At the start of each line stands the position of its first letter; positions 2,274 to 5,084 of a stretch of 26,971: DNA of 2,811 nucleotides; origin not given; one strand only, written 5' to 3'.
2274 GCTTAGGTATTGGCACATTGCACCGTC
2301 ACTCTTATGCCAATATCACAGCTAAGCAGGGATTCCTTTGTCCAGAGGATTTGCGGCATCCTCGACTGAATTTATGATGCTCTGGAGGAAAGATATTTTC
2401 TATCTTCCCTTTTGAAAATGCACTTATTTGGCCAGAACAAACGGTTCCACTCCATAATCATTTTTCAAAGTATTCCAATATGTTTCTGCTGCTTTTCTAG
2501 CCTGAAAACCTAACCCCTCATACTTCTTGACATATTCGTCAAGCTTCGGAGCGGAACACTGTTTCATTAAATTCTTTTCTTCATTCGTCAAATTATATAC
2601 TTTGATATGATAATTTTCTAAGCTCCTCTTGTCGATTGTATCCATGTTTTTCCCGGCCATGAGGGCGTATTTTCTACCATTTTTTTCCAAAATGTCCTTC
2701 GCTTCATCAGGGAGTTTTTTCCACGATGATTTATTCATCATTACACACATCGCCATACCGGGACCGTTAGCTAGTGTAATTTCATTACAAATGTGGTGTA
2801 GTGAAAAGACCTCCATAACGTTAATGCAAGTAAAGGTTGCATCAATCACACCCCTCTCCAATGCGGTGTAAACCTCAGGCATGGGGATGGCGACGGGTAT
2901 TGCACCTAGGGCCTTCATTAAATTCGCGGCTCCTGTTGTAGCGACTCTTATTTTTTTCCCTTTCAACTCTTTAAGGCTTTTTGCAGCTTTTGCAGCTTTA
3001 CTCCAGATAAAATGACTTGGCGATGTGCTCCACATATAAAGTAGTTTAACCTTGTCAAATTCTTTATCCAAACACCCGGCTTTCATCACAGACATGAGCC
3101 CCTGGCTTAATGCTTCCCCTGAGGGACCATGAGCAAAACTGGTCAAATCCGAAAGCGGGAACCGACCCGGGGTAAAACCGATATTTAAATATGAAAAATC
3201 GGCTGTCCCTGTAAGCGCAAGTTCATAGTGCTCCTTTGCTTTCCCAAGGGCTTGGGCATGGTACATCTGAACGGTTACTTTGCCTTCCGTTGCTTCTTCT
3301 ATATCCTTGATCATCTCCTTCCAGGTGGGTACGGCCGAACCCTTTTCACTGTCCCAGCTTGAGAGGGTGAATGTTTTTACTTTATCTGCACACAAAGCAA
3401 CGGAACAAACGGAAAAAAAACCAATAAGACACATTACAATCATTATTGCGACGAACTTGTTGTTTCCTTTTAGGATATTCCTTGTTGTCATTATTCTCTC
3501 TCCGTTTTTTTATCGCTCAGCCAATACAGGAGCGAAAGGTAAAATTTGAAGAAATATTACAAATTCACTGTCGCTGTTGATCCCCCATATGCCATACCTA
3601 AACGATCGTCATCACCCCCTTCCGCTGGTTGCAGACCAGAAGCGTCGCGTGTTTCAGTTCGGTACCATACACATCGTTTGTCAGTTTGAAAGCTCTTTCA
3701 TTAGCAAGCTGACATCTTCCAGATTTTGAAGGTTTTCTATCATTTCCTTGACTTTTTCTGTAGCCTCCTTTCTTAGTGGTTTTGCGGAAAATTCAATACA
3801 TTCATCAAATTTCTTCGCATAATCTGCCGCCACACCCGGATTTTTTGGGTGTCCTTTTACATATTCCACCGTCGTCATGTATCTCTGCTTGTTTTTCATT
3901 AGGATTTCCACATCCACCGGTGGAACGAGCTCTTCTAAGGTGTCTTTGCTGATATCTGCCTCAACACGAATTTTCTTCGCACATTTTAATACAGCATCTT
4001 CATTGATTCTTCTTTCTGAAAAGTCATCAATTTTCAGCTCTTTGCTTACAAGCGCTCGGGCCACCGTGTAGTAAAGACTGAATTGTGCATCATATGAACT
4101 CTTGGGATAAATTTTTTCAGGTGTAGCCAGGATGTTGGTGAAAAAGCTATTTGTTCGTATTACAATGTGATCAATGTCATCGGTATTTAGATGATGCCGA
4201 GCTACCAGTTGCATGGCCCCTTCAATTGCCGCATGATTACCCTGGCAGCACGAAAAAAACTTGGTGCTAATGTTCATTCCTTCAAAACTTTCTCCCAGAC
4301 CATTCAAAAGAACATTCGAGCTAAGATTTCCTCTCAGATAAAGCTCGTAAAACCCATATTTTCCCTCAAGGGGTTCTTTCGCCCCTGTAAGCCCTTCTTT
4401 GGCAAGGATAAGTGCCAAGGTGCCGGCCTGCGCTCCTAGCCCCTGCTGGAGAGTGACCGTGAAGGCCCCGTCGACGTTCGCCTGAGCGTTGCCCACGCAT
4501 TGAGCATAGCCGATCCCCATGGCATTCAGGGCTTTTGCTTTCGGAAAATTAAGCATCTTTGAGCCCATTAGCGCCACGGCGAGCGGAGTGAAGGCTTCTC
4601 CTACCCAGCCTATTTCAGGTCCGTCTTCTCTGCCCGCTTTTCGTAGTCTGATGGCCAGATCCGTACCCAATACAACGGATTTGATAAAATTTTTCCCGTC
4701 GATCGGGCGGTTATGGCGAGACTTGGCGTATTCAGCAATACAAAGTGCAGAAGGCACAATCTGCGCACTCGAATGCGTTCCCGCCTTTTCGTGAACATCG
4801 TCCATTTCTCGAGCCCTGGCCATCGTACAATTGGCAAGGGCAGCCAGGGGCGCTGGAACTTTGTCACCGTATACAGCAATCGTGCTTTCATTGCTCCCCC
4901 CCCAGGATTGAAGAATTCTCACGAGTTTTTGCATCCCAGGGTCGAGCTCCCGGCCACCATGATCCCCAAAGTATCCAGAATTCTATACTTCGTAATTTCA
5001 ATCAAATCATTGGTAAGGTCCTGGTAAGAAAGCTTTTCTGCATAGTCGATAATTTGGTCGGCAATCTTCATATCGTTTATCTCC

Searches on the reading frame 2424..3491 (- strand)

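Call 5: search_protein_families(library=pfam, proteins=[window:2424-3491:-], max_evalue=0.01)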
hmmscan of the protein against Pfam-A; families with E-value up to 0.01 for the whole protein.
window:2424-3491:- (355 aa): 1 family
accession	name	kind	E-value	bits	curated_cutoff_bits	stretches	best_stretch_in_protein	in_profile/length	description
PF03480.18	DctP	-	6.5e-35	121.3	23.4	1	57-321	15-284/286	Bacterial extracellular solute-binding protein, family 7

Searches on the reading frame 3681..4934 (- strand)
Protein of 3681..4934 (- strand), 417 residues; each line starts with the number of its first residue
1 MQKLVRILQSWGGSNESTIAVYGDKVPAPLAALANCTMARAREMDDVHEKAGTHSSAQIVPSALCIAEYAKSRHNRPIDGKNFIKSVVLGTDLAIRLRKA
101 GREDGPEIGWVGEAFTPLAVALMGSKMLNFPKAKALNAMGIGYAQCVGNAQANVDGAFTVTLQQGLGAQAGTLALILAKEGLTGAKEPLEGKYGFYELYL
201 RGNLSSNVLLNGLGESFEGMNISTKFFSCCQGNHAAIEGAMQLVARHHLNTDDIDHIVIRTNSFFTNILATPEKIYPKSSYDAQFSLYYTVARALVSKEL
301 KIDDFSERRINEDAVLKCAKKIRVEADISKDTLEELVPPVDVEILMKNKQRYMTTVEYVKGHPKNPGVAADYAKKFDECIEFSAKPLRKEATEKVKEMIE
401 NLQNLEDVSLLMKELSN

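Call 5: search_protein_families(library=pfam, proteins=[window:3681-4934:-], max_evalue=0.01)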
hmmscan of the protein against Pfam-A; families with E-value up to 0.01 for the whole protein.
window:3681-4934:- (417 aa): 2 families
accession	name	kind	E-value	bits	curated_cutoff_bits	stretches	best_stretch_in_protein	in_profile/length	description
PF03972.19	MmgE_PrpD_N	-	1.7e-33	116.3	32.1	1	2-202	44-238/244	MmgE/PrpD N-terminal domain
PF19305.4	MmgE_PrpD_C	-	5.6e-30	104.9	32.1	1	227-399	1-171/173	MmgE/PrpD C-terminal domain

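Call 24: search_protein_families(library=ncbifam, proteins=[window:3681-4934:-], max_evalue=0.00001)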
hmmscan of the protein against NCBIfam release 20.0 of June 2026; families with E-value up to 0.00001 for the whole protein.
window:3681-4934:- (417 aa): 1 family
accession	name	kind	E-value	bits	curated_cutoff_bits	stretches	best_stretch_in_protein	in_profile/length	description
NF006943.0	PRK09425.1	equivalog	1.5e-07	30.6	575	1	172-408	234-469/480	bifunctional 2-methylcitrate dehydratase/aconitate hydratase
